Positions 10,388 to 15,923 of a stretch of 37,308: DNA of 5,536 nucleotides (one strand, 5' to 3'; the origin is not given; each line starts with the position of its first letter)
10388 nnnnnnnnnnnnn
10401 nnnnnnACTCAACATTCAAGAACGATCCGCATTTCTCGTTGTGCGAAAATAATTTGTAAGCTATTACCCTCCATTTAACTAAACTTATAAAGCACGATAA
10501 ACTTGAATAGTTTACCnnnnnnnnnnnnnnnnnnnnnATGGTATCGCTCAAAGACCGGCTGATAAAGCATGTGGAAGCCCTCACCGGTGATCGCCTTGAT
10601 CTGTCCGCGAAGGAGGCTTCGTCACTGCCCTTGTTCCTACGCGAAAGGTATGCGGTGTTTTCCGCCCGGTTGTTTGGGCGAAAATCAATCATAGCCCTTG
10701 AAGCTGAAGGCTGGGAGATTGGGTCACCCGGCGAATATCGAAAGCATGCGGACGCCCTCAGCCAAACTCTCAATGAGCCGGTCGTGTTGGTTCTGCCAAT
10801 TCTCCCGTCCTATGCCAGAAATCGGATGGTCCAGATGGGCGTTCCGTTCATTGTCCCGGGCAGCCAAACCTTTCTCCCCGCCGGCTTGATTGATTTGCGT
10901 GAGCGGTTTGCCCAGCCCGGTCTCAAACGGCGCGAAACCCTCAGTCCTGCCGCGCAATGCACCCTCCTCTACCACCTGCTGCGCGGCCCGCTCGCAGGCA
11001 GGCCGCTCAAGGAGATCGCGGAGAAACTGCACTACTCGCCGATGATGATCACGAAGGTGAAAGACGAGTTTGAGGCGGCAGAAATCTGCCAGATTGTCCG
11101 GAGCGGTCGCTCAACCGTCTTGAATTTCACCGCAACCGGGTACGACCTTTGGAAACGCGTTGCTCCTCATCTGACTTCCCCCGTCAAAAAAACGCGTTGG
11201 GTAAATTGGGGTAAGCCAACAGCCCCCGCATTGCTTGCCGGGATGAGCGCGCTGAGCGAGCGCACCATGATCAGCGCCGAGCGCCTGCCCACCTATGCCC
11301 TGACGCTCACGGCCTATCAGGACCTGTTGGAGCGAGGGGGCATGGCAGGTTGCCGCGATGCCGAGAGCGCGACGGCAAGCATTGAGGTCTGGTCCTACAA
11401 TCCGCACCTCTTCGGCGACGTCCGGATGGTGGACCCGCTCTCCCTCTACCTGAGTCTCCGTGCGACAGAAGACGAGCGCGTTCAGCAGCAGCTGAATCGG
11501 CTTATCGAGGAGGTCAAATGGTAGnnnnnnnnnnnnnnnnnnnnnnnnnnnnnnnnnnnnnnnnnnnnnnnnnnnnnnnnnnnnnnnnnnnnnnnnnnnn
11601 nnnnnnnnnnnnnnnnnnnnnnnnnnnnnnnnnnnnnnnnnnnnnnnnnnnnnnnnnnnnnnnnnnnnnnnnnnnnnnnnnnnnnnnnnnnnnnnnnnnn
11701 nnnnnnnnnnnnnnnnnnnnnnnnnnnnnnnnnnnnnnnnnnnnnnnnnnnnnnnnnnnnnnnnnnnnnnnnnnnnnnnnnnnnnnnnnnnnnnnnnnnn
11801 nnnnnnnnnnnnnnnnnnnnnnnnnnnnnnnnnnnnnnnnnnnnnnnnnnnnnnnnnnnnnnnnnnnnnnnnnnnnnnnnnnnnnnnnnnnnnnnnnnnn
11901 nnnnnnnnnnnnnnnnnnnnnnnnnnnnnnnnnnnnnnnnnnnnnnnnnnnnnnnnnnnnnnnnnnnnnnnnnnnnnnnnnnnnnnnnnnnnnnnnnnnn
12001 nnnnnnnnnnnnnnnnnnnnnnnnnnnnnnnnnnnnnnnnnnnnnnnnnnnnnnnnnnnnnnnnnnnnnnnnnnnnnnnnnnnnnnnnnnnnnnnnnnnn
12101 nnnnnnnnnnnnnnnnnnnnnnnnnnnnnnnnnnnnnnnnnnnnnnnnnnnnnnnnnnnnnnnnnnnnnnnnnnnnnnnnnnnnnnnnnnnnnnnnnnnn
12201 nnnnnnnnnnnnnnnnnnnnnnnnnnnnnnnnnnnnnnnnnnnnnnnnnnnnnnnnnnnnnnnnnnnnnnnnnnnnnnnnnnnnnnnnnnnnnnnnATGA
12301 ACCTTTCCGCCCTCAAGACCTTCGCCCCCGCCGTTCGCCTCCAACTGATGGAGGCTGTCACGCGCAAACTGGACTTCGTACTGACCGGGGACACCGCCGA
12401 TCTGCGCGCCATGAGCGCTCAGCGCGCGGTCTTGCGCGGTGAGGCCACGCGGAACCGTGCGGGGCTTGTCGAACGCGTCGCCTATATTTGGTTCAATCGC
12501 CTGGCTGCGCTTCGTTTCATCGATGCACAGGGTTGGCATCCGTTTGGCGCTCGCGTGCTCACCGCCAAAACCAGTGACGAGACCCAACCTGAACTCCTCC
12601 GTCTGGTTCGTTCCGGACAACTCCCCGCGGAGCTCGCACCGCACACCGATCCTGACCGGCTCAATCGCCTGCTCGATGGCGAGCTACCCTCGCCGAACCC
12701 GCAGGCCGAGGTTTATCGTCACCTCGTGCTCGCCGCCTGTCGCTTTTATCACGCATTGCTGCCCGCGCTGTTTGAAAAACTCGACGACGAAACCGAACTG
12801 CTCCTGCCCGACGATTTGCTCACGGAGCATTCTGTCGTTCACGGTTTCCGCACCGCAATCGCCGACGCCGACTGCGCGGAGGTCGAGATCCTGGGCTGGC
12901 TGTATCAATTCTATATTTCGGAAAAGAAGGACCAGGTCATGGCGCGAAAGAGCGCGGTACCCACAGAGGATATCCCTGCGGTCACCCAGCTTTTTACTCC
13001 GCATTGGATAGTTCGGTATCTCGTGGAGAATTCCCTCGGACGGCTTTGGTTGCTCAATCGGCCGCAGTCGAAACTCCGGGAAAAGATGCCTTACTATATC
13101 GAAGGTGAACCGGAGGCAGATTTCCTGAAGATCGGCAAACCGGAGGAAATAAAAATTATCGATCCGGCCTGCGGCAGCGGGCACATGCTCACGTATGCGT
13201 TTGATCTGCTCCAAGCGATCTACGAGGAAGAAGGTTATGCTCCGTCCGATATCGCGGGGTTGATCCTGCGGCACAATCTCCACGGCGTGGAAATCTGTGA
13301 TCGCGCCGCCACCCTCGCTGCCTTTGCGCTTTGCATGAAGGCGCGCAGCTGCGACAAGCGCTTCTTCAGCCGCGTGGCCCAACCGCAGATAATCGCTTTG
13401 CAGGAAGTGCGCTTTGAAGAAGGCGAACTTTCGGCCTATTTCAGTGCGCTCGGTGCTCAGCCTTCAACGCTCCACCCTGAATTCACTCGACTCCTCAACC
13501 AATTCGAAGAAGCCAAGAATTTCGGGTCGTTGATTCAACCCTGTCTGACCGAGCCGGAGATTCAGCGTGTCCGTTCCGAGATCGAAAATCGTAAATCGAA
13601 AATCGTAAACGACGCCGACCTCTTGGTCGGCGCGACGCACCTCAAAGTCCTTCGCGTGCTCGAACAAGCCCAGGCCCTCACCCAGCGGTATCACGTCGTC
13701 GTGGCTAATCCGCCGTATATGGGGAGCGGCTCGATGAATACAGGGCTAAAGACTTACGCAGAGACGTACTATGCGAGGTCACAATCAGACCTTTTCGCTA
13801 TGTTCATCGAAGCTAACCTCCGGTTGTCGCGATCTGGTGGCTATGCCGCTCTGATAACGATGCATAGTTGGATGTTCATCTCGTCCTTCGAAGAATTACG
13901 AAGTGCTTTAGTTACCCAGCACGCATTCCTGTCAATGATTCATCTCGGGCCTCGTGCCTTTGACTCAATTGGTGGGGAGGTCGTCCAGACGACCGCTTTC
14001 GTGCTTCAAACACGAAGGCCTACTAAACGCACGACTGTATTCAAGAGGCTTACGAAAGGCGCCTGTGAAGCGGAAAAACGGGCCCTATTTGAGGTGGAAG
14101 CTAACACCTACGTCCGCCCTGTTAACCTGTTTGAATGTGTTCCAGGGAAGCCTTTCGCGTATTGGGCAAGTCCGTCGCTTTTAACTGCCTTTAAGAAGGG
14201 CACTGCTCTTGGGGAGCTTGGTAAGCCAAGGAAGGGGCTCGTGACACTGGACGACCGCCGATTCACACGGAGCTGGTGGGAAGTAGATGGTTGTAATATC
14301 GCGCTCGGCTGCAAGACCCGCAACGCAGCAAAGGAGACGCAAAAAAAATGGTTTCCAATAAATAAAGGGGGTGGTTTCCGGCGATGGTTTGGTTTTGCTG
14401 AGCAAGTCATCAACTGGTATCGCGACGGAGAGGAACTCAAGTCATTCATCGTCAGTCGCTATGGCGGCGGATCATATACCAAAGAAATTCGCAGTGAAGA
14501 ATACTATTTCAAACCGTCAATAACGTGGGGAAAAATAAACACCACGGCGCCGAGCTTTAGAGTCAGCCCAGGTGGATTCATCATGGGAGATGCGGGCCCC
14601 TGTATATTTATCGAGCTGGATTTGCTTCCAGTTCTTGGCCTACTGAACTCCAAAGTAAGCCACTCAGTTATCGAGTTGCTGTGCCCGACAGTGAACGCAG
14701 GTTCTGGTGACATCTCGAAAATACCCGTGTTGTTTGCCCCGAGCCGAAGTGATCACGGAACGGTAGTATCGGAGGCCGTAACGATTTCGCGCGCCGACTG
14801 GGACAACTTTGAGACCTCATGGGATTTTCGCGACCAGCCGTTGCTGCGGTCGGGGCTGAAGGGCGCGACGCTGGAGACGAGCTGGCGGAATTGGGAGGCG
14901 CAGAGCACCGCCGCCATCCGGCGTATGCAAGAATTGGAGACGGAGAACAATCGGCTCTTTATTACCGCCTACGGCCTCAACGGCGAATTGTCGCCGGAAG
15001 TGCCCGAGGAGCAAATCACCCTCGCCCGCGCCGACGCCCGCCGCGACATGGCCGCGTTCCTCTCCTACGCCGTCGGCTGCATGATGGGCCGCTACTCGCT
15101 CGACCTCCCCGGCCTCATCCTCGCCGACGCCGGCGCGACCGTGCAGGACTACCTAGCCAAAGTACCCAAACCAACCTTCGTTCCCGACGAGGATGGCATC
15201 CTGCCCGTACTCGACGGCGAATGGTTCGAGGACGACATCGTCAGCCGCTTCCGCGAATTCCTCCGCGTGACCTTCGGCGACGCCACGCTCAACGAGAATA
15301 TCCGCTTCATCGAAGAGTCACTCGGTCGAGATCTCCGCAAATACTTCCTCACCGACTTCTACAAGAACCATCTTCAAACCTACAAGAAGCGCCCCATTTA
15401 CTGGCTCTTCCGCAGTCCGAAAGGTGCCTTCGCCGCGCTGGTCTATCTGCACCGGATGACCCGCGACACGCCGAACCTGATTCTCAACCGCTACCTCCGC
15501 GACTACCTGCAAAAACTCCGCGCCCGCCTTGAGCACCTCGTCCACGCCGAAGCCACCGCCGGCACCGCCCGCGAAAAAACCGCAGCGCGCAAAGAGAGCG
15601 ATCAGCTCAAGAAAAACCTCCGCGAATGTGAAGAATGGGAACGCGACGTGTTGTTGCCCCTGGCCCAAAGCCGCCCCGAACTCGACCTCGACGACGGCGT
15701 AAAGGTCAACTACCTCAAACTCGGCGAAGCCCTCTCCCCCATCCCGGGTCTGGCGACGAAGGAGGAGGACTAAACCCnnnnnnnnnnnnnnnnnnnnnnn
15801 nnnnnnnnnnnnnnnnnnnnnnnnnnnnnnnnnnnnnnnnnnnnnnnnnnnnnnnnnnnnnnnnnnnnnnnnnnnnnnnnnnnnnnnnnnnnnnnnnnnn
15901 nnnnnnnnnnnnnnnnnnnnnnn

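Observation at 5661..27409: Type 1 BREX operon used as a scaffold: both internal junctions carry co-oriented, translationally coupled defence cargo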

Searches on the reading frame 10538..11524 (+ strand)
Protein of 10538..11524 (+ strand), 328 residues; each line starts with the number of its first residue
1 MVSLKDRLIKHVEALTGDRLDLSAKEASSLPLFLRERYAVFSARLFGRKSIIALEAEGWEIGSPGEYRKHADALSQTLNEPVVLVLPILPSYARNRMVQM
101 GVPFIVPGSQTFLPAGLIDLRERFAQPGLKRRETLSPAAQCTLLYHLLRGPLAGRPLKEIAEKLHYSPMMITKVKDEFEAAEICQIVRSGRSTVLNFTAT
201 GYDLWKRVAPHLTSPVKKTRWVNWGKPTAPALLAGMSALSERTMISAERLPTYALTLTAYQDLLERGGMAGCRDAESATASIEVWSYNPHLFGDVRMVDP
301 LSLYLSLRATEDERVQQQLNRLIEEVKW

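Call 5: search_protein_families(library=padloc, proteins=[window:10538-11524:+], max_evalue=0.01)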
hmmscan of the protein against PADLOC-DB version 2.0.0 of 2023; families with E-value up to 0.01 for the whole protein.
window:10538-11524:+ (328 aa): 0 families

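Call 6: search_protein_families(library=pfam, proteins=[window:10538-11524:+], max_evalue=0.01)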
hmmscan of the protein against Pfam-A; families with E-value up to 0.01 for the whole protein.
window:10538-11524:+ (328 aa): 0 families

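Call 9: search_protein_families(library=ncbifam, proteins=[window:10538-11524:+], max_evalue=0.01)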
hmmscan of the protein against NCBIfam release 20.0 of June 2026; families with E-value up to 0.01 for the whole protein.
window:10538-11524:+ (328 aa): 0 families

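Call 14: search_solved_structures(query=window:10538-11524:+, max_evalue=1)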
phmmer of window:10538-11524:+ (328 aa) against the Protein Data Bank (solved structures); distinct sequences matched with E-value up to 1: 0.

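Call 52: find_homologous_proteins(query=window:10538-11524:+, max_evalue=0.001)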
Query window:10538-11524:+ (328 aa): 626 proteins with E <= 0.001 among 7370 candidates; the best 120 are listed.
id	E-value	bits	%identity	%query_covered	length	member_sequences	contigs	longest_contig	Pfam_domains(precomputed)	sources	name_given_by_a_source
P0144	8.4e-204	694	95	100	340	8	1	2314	-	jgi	-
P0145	9.7e-179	611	84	100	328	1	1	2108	-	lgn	-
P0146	9.6e-161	552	76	100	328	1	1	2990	-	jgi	jgi:DNA-binding MarR family transcriptional regulator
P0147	1.3e-157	542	74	100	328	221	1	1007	-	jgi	jgi:DNA-binding MarR family transcriptional regulator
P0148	4.0e-156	537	74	100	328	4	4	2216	-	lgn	-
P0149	7.2e-156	536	73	100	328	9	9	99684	-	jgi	jgi:DNA-binding MarR family transcriptional regulator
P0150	1.5e-155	535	74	100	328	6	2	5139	-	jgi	jgi:hypothetical protein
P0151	4.2e-155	534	74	100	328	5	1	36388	-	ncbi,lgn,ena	-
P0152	5.3e-155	533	73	100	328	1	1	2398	-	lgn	-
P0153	7.6e-155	533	72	100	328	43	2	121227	-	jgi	jgi:DNA-binding MarR family transcriptional regulator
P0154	1.6e-154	532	72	99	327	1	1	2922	-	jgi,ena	-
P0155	2.4e-154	531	73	100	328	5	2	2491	-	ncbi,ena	ncbi:MAG: hypothetical protein ACOYM3_28960 [Terrimicrobiaceae bacterium]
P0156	1.3e-151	522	71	100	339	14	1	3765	-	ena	-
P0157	3.9e-151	521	72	100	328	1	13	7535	-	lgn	-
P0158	9.8e-151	519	72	100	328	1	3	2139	-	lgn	-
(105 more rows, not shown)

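Call 55: search_solved_structures(query=A4, max_evalue=10, show_alignments=1)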
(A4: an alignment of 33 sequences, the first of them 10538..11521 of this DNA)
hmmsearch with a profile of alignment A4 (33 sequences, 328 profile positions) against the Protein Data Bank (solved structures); distinct sequences matched with E-value up to 10: 2.
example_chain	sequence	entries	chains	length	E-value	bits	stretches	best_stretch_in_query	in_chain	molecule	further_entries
1hsj_A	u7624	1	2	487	0.16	14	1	141-210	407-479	FUSION PROTEIN CONSISTING OF STAPHYLOCOCCUS ACCESSORY REGULATOR PROTEIN R AND MALTOSE BIND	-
5wze_A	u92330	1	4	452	2.1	10.3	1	65-99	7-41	Aminopeptidase P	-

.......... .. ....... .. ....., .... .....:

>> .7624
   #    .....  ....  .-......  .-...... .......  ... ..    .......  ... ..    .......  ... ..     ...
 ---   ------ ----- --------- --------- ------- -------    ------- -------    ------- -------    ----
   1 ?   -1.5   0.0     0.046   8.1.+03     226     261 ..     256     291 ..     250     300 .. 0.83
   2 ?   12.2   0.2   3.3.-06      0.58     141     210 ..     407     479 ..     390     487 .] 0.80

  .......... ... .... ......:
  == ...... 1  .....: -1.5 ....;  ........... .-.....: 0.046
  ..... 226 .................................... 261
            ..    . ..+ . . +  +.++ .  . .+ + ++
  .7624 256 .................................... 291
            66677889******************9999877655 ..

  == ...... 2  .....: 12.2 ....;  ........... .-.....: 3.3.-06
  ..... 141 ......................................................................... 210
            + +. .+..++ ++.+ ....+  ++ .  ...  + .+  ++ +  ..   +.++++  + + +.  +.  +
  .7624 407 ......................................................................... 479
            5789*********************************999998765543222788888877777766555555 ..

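Call 56: search_protein_families(library=pfam, alignment_id=A4, max_evalue=1)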
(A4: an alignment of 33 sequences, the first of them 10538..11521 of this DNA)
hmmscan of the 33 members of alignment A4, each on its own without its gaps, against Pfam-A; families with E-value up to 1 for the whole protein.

A. member 1, window:10538-11521:+ (328 aa): 4 families
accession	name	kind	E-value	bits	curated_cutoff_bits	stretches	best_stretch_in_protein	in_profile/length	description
PF09952.14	AbiEi_2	-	0.06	14.1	21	1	218-316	34-131/143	Transcriptional regulator, AbiEi antitoxin, Type IV TA system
PF01047.28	MarR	-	0.067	13.5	24.6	1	157-185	20-48/59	MarR family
PF11755.13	DUF3311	-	0.07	13.6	30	1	81-105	6-30/61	Protein of unknown function (DUF3311)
PF04472.17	SepF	-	0.14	12.9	27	1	171-209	3-41/72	Cell division protein SepF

B. families by the number of members that match (of 33 scanned): 18 families
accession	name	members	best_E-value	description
PF01047.28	MarR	20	0.00091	MarR family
PF11755.13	DUF3311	15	0.0073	Protein of unknown function (DUF3311)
PF02082.26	Rrf2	3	0.14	Iron-dependent Transcriptional regulator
PF09952.14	AbiEi_2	2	0.059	Transcriptional regulator, AbiEi antitoxin, Type IV TA system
PF11638.13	DnaA_N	2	0.099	DnaA N-terminal domain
PF04472.17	SepF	2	0.11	Cell division protein SepF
PF12802.13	MarR_2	2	0.11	MarR family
PF12295.13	Symplekin_C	1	0.06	Symplekin tight junction protein C terminal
PF14560.12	Ubiquitin_2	1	0.065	Ubiquitin-like domain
PF00165.29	HTH_AraC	1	0.099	Bacterial regulatory helix-turn-helix proteins, AraC family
PF18713.7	DUF5645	1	0.11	Domain of unknown function (DUF5645)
PF09482.15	OrgA_MxiK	1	0.11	Bacterial type III secretion apparatus protein (OrgA_MxiK)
PF06566.16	Chon_Sulph_att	1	0.15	Chondroitin sulphate attachment domain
PF24034.1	DUF7343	1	0.17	Domain of unknown function (DUF7343)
PF02375.23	JmjN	1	0.2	jmjN domain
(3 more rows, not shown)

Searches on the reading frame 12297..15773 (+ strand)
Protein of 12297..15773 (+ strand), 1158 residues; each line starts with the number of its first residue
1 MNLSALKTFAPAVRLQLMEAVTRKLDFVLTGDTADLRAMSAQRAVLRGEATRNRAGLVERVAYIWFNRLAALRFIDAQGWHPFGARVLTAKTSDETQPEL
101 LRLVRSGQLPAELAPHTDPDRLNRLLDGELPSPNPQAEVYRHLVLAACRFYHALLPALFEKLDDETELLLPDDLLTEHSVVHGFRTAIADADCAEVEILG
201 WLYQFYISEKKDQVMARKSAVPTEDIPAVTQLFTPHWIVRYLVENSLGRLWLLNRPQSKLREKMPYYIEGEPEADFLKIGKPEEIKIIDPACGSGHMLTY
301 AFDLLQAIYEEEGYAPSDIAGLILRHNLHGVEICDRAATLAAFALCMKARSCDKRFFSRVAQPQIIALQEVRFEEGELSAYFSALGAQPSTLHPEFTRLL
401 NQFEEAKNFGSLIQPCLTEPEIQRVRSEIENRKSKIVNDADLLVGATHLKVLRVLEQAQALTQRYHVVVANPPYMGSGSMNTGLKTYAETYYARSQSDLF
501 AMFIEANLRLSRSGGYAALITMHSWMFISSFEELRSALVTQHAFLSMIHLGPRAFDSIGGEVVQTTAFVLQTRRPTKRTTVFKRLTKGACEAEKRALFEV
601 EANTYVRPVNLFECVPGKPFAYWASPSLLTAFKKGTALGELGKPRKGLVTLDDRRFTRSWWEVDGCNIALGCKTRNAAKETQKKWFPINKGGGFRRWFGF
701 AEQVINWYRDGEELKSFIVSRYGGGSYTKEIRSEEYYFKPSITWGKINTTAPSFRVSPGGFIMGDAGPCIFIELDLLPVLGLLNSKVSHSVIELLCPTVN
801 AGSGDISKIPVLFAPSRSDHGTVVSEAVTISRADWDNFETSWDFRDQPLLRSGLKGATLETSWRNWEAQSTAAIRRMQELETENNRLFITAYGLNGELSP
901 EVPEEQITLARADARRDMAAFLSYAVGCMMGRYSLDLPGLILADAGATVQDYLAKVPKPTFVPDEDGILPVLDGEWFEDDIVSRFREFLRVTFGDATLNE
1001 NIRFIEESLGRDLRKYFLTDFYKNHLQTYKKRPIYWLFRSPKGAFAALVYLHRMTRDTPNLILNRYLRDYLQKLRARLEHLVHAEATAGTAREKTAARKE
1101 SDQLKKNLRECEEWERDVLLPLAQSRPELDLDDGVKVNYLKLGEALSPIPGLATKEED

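Call 5: search_protein_families(library=padloc, proteins=[window:12297-15773:+], max_evalue=0.01)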
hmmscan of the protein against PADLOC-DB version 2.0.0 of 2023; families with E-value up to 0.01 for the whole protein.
window:12297-15773:+ (1158 aa): 59 families (the best 25 are shown)
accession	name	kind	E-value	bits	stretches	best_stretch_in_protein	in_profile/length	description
PDLC02521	PglX|PglXI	-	0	1327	1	1-1151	1-1172/1174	PglX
PDLC03600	REase_MTase_IIG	-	0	1221.8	1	1-1156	1-1201/1205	Type IIG restriction enzyme-methyltransferase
PDLC02641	DrmMI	-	2.2e-230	765.7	1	31-1147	49-1158/1161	DrmMI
PDLC02525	PglX|PglXI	-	1.6e-210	698.9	1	1-598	1-589/607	PglX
PDLC02522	PglX|PglXI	-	1.4e-186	620.5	2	275-867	414-992/1218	PglX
PDLC02516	PglX|PglXI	-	3.8e-174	578.6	1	592-1158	14-593/593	PglX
PDLC02524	PglX|PglXI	-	1e-150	501.5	1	194-851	16-681/722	PglX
PDLC02517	PglX|PglXI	-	1e-137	458.5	1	454-1143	4-687/707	PglX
PDLC02531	PglX|PglXI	-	1e-105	351.8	1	858-1155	3-357/359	PglX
PDLC02527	PglX|PglXI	-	4.4e-104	347.4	3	461-1138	553-1228/1332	PglX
PDLC02523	PglX|PglXI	-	1.6e-91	305.8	4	462-828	559-921/1428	PglX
PDLC02528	PglX|PglXI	-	4.9e-79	264.3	3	283-665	290-666/1125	PglX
PDLC02518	PglX|PglXI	-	5.9e-65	217.7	2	261-812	285-852/1412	PglX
PDLC02519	PglX|PglXI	-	1.8e-56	189.5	2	460-814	478-837/1241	PglX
PDLC02535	PglX|PglXI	-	3e-46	156.2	2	283-563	296-579/731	PglX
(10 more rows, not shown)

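Call 6: search_protein_families(library=pfam, proteins=[window:12297-15773:+], max_evalue=0.01)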
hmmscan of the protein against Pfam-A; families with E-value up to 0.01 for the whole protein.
window:12297-15773:+ (1158 aa): 3 families
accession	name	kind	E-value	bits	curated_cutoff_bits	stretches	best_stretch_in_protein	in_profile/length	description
PF07669.17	Eco57I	-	1.4e-21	77.8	25.3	1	326-551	1-166/171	Eco57I restriction-modification methylase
PF02384.22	N6_Mtase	-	9.2e-11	42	20.4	1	461-582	122-242/311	N-6 DNA Methylase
PF20473.4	MmeI_Mtase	-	1.5e-09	37.9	27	1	283-359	19-96/259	MmeI, DNA-methyltransferase domain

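Call 18: find_related_loci(query=window:12297-15773:+, collection=genome_contigs, flank=10000)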
Query window:12297-15773:+ (1158 aa) in genome_contigs; peptide patterns used: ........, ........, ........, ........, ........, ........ (x = any residue, [..] = any of these).
271 stretches matched a pattern; 253 encode a relative of the query (tblastn E <= 1e-3); the best 80 are kept; 80 distinct loci.
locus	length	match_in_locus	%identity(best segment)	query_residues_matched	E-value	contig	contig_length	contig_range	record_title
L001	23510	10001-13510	63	1-1156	0e+0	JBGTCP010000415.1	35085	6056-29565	MAG: Chthoniobacterales bacterium isolate JTS-RE122 k141_9700500, whole genome shotgun sequence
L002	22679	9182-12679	63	1-1158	0e+0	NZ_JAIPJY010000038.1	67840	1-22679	MAG: Prosthecobacter sp. isolate Tobar12.5m-G46 Tobar12-5m-C315, whole genome shotgun sequence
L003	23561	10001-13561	62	1-1157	0e+0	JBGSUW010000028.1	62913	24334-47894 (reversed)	MAG: Akkermansiaceae bacterium isolate JTS-AC442 k141_2634835, whole genome shotgun sequence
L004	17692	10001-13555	61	1-1156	0e+0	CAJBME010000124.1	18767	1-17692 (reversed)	uncultured bacterium isolate Loc090402-4m_bin-0645 genome assembly, contig: bin-0645:124/377, whole genome shotgun seque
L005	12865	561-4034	61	1-1158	0e+0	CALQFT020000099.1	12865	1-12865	MAG: Opitutus sp. GAS368 isolate HRS-HS12-bin-184 genome assembly, contig: HRSG-H12-C5871, whole genome shotgun sequence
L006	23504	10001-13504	60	1-1158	0e+0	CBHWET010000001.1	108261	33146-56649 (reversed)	MAG TPA_asm: uncultured bacterium isolate ERR14722429_binner12_Refined_101 genome assembly, contig: ERZ27336827.76, whol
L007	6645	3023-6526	61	1-1158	0e+0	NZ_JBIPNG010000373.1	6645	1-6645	MAG: Prosthecobacter sp. isolate ME2018-04-20_3300034022_group8_bin2 Rohwer_bin2786_scaffold_10727_c1, whole genome shot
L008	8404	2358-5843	59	1-1158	0e+0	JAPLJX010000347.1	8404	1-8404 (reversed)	MAG: Deltaproteobacteria bacterium isolate LacPavin_0818_WC55_MAG_56_7 LacPavin_0818_WC55_scaffold_81745, whole genome s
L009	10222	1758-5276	59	1-1157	0e+0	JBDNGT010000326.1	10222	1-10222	MAG: Geopsychrobacter sp. isolate concoct.225.WLB k141_844589, whole genome shotgun sequence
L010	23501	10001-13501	59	1-1157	0e+0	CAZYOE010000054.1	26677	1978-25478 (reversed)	MAG TPA_asm: uncultured Pseudobdellovibrionaceae bacterium isolate SRP278252_co2_253 genome assembly, contig: NODE_3579_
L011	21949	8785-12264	59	1-1158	0e+0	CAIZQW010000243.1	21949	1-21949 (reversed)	uncultured bacterium isolate Loc090721-8-6m_bin-0330 genome assembly, contig: bin-0330:243/466, whole genome shotgun seq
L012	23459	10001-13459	57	1-1158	0e+0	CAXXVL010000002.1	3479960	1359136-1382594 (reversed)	MAG: Smithellaceae bacterium isolate ea3e3a57-e723-42e2-b213-d72c633126af genome assembly, contig: contig_2, whole genom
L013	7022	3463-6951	57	1-1157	0e+0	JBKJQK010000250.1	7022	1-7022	MAG: Anaerolineae bacterium isolate ant_bin.496 S1Ck117_4137434_flag_1_multi_11.0000_len_7022, whole genome shotgun sequ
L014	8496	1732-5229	56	1-1158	0e+0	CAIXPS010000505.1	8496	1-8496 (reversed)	uncultured bacterium isolate AlinenLipids_bin-0794 genome assembly, contig: bin-0794:505/603, whole genome shotgun seque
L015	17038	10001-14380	56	1-1157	0e+0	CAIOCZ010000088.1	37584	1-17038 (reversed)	MAG: uncultured cyanobacterium isolate Ja2-D2_bin-0462 genome assembly, contig: bin-0462:088/185, whole genome shotgun s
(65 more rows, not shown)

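Call 41: find_related_loci(query=window:12297-15773:+, collection=metagenome_contigs, flank=10000)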
Query window:12297-15773:+ (1158 aa) in metagenome_contigs; peptide patterns used: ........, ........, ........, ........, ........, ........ (x = any residue, [..] = any of these).
562 stretches matched a pattern; 517 encode a relative of the query (tblastn E <= 1e-3); the best 80 are kept; 80 distinct loci.
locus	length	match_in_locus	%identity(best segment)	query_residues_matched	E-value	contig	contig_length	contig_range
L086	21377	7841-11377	67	1-1158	0e+0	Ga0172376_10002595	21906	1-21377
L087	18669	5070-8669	61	1-1157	0e+0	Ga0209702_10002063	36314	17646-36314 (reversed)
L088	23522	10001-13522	61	1-1158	0e+0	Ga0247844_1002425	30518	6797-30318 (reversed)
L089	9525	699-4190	62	1-1158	0e+0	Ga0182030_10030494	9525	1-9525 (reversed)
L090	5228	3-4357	61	1-1158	0e+0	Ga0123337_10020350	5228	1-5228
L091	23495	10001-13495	61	1-1157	0e+0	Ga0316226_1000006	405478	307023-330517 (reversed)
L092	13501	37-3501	61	1-1157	0e+0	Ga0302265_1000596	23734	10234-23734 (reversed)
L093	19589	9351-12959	60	1-1157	0e+0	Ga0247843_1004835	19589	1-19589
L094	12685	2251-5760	61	1-1158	0e+0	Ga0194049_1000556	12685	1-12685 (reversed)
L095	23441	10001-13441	61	1-1157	0e+0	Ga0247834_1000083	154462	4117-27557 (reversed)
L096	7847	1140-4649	59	1-1158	0e+0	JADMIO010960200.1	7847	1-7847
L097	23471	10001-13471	59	1-1158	0e+0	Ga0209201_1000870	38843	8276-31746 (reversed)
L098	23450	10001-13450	59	1-1157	0e+0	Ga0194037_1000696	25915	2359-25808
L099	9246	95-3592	57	1-1158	0e+0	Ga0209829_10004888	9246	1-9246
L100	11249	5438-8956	57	1-1157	0e+0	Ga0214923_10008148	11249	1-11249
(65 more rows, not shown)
